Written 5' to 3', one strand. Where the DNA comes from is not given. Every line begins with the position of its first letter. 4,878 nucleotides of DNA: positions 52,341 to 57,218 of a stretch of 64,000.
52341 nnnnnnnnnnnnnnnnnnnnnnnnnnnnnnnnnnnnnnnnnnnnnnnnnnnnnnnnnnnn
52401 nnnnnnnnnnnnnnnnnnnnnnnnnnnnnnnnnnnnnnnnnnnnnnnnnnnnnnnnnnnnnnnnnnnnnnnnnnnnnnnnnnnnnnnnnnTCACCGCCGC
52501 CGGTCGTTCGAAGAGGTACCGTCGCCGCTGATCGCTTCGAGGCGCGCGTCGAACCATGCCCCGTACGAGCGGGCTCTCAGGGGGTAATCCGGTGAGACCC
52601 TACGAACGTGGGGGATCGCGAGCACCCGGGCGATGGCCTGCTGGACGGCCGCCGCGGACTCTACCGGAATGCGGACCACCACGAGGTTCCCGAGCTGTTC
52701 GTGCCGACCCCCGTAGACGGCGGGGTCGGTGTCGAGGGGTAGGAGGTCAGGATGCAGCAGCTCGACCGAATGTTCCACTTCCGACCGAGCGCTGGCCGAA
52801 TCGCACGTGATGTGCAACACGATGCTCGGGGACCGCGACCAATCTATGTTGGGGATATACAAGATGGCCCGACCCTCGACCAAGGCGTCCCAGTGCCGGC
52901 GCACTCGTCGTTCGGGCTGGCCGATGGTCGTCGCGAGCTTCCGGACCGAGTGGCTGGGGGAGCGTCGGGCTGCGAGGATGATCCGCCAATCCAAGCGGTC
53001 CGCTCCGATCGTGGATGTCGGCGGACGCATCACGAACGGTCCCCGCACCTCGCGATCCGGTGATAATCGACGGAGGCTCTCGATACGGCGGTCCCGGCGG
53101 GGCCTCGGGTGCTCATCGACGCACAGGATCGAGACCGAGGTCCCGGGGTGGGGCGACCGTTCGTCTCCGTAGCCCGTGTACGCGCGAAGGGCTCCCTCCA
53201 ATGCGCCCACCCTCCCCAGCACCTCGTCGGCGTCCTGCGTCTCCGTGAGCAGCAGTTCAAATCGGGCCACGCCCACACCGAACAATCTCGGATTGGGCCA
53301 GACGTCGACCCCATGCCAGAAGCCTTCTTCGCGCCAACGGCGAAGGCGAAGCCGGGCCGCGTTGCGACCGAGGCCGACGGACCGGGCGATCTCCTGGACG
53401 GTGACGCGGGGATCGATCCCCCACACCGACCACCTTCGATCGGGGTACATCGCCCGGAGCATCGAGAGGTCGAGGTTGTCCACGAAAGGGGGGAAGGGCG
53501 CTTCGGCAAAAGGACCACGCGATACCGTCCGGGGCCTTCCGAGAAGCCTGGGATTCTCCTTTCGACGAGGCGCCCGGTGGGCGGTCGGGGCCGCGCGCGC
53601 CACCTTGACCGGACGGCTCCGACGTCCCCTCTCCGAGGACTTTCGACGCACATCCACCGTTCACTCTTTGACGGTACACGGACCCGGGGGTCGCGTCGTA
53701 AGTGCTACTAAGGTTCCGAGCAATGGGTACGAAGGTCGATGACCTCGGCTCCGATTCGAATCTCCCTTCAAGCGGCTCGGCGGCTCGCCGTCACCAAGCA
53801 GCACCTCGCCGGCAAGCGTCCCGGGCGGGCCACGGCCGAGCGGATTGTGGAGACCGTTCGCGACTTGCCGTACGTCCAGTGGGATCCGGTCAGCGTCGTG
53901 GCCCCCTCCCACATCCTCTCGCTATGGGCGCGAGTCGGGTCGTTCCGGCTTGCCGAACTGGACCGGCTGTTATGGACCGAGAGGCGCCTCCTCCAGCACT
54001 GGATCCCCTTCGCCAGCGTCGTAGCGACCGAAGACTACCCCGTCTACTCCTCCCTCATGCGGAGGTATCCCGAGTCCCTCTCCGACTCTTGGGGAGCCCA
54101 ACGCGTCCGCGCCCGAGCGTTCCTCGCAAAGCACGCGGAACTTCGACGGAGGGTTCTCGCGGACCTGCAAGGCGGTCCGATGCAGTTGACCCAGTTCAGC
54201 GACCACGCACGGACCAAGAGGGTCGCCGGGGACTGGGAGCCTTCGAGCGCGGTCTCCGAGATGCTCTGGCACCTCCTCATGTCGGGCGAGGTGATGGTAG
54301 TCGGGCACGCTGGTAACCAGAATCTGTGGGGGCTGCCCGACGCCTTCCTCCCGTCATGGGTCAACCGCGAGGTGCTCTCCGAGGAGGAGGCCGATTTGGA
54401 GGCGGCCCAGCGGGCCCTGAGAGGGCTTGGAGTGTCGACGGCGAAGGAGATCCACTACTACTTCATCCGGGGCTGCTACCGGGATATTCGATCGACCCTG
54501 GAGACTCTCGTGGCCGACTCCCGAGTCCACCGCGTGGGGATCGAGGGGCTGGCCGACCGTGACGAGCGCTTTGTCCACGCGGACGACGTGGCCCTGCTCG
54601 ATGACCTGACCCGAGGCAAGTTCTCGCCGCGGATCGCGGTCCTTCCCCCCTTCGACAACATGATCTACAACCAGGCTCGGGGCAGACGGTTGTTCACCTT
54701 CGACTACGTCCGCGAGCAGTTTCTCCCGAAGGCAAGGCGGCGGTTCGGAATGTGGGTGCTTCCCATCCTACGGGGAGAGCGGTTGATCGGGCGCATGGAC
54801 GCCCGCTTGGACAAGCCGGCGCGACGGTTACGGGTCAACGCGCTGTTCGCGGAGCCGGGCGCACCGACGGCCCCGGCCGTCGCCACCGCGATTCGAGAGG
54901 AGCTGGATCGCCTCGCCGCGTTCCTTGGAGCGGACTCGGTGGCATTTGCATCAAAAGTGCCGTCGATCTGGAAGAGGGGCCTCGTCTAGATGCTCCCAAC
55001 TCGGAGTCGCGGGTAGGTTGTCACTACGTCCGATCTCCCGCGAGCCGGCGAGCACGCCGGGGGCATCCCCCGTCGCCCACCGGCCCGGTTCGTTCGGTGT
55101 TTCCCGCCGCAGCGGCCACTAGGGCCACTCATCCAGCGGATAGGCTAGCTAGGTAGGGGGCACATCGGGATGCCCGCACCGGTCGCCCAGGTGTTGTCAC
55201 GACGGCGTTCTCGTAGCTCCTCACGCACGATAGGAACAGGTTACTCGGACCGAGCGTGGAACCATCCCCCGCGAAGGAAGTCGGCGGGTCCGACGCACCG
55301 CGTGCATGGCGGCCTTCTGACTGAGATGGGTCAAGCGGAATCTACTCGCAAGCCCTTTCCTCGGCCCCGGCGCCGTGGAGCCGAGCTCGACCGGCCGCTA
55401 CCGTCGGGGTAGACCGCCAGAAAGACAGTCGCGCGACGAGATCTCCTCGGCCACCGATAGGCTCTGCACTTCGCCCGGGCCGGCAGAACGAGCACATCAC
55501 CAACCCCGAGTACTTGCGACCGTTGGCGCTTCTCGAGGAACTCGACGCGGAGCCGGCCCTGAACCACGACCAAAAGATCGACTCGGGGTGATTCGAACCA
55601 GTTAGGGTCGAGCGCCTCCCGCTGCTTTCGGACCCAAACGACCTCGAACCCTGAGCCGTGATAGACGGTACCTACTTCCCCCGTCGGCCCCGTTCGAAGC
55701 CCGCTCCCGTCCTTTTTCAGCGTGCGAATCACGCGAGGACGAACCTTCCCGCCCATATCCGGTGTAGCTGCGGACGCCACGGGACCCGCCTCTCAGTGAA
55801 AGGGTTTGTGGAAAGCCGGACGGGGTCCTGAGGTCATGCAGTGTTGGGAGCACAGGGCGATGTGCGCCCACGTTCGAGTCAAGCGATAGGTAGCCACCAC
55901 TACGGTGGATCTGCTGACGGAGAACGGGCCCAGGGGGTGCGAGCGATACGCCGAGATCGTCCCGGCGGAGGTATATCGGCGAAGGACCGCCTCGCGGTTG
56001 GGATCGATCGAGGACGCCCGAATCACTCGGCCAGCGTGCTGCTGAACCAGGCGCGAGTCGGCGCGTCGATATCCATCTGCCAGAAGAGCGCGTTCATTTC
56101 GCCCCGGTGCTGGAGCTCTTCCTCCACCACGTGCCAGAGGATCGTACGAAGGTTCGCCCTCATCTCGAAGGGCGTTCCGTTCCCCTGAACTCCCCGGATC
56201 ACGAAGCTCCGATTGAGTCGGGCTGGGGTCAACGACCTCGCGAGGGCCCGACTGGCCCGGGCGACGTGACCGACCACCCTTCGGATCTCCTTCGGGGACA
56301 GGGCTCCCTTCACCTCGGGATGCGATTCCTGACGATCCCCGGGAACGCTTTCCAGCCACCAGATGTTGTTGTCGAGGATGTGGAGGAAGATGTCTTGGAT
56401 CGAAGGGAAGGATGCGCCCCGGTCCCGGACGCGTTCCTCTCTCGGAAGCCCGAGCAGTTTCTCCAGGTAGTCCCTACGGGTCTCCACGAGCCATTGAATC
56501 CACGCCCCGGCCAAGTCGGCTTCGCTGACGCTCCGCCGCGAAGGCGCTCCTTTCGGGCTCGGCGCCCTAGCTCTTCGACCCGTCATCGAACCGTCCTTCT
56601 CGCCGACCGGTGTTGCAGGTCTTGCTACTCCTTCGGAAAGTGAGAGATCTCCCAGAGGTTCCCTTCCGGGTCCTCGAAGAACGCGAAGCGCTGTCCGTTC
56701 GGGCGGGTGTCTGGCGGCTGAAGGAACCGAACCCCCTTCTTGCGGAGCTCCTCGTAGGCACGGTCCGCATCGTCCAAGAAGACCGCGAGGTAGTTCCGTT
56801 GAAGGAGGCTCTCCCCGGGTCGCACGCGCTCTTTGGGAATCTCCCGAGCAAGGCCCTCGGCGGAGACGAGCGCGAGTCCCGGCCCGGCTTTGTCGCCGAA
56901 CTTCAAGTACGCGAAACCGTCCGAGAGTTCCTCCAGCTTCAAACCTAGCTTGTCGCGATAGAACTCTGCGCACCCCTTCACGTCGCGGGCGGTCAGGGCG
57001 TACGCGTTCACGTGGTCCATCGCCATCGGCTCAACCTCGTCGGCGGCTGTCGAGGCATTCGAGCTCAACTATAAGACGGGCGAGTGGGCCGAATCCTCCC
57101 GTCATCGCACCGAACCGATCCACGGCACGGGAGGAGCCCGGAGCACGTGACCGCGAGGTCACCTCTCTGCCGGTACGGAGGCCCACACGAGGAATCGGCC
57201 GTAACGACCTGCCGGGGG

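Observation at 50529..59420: tRNA-Thr abutted by an integrase C-terminal remnant, followed by a patch of small accessory stress/detox genes with decayed paralogs: likely degraded integrative element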

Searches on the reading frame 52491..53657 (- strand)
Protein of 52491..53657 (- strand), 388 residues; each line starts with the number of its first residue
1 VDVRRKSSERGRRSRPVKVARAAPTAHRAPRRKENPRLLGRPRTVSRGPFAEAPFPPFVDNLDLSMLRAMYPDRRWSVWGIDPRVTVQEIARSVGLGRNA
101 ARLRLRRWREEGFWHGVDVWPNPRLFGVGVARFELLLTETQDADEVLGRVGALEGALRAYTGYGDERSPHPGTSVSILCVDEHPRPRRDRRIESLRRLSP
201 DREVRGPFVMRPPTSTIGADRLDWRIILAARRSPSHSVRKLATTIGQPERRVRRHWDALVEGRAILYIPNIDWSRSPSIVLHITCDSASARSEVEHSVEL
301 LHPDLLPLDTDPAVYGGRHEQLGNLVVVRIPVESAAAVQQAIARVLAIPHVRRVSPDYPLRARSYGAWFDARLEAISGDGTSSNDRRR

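Call 5: search_protein_families(library=pfam, max_evalue=0.01, proteins=[window:52491-53657:-])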
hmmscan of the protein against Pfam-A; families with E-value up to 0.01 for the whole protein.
window:52491-53657:- (388 aa): 3 families
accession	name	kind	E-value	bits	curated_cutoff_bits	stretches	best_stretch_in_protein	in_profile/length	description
PF13412.12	HTH_24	-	1.5e-06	28.1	21.9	0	82-112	15-45/48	Winged helix-turn-helix DNA-binding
PF13404.12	HTH_AsnC-type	-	0.0016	18.6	27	0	82-107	15-40/42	AsnC-type helix-turn-helix domain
PF13384.12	HTH_23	-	0.0071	16.6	24.6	0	85-112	18-45/50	Homeodomain-like domain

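Call 87: search_protein_families(library=ncbifam, max_evalue=0.001, proteins=[window:52491-53483:-])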
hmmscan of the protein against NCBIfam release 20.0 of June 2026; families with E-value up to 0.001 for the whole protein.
window:52491-53483:- (330 aa): 0 families
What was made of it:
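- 52491..53483 (-): 330-aa winged-helix protein (weak HTH_24/AsnC-type match). Pfam HTH_24, 1.5e-6 (call 5); no NCBIfam hit (call 87).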

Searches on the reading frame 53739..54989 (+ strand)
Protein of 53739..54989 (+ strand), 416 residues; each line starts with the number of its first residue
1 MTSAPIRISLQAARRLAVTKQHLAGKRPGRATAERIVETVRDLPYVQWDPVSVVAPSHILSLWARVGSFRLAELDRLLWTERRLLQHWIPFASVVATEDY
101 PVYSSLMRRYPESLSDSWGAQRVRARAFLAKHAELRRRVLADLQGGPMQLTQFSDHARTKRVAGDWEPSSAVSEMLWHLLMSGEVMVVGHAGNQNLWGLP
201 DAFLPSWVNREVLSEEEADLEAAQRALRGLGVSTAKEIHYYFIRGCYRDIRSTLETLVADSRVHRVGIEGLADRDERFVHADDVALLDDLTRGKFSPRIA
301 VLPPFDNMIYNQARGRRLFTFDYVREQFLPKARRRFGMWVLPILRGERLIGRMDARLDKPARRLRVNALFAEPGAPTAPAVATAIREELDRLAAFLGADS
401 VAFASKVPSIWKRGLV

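Call 5: search_protein_families(library=pfam, max_evalue=0.01, proteins=[window:53739-54989:+])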
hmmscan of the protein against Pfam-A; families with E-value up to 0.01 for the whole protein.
window:53739-54989:+ (416 aa): 1 family
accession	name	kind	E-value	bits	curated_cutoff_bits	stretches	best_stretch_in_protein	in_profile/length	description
PF06224.18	AlkZ-like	-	4.6e-50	171.6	25.9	1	40-395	1-329/329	DNA glycosylase AlkZ-like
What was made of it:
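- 53739..54989 (+): AlkZ/YcaQ-like DNA glycosylase family protein. Pfam PF06224, 4.6e-50 (call 5).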

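Call 87: search_protein_families(library=ncbifam, max_evalue=0.001, proteins=[window:53739-54989:+])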
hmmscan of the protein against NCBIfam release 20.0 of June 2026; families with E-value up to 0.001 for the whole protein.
window:53739-54989:+ (416 aa): 0 families

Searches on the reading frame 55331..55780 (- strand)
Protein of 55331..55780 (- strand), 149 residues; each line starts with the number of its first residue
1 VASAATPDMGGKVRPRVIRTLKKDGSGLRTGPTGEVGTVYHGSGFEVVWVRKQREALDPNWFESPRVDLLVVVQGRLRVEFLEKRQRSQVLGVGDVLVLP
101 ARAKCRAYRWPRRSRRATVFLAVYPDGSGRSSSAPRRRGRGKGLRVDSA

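Call 5: search_protein_families(library=pfam, max_evalue=0.01, proteins=[window:55331-55780:-])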
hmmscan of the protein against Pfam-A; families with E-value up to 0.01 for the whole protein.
window:55331-55780:- (149 aa): 1 family
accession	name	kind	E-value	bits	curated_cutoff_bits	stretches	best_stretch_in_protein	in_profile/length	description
PF00190.28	Cupin_1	-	0.005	16.9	22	1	59-101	47-93/151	Cupin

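Call 87: search_protein_families(library=ncbifam, max_evalue=0.001, proteins=[window:55331-55780:-])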
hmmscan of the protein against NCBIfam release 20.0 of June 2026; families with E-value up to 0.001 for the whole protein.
window:55331-55780:- (149 aa): 0 families

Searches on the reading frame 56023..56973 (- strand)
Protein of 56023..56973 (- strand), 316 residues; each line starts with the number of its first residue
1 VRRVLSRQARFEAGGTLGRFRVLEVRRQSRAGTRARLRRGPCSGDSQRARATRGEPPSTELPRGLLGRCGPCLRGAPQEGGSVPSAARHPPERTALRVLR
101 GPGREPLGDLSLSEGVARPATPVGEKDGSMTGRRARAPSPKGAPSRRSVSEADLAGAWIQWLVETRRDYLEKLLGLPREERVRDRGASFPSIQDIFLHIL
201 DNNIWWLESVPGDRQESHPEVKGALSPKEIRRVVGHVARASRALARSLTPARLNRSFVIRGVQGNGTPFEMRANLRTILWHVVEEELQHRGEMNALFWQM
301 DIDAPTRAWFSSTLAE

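Call 5: search_protein_families(library=pfam, max_evalue=0.01, proteins=[window:56023-56973:-])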
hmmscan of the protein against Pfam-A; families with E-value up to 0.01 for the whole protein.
window:56023-56973:- (316 aa): 3 families
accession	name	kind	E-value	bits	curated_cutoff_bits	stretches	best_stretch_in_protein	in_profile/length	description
PF05163.17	DinB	-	6.2e-09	36.5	23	1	159-299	9-144/165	DinB family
PF12867.12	DinB_2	-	5.3e-08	33.8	24.8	1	164-293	4-128/128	DinB superfamily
PF04978.18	MST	-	6e-07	30.5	27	1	160-296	4-143/149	Mycothiol-S-transferase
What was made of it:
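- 56023..56586 (-): DinB-family protein. Pfam DinB, 6e-9 (call 5).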

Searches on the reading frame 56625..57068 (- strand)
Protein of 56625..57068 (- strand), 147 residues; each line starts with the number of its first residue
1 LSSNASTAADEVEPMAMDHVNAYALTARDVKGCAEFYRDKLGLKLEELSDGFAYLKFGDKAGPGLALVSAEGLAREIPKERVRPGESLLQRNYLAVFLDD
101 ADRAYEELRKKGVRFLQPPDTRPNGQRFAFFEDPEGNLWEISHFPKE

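Call 5: search_protein_families(library=pfam, max_evalue=0.01, proteins=[window:56625-57068:-])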
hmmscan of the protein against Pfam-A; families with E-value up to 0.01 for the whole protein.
window:56625-57068:- (147 aa): 4 families
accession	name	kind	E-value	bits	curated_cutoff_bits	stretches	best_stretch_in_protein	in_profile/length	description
PF00903.31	Glyoxalase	-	7.7e-20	71.9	20.6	1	20-141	2-121/121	Glyoxalase/Bleomycin resistance protein/Dioxygenase superfamily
PF12681.13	Glyoxalase_2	-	7.9e-07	29.5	30.1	1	25-142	6-114/118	Glyoxalase-like domain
PF18029.7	Glyoxalase_6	-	1.6e-05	26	23.6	1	25-141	4-105/106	Glyoxalase-like domain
PF13669.12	Glyoxalase_4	-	0.0037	18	27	1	92-130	70-109/109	Glyoxalase/Bleomycin resistance protein/Dioxygenase superfamily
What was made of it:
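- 56625..57026 (-): Intact VOC/glyoxalase-family protein. Pfam Glyoxalase, 7.7e-20 (call 5).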
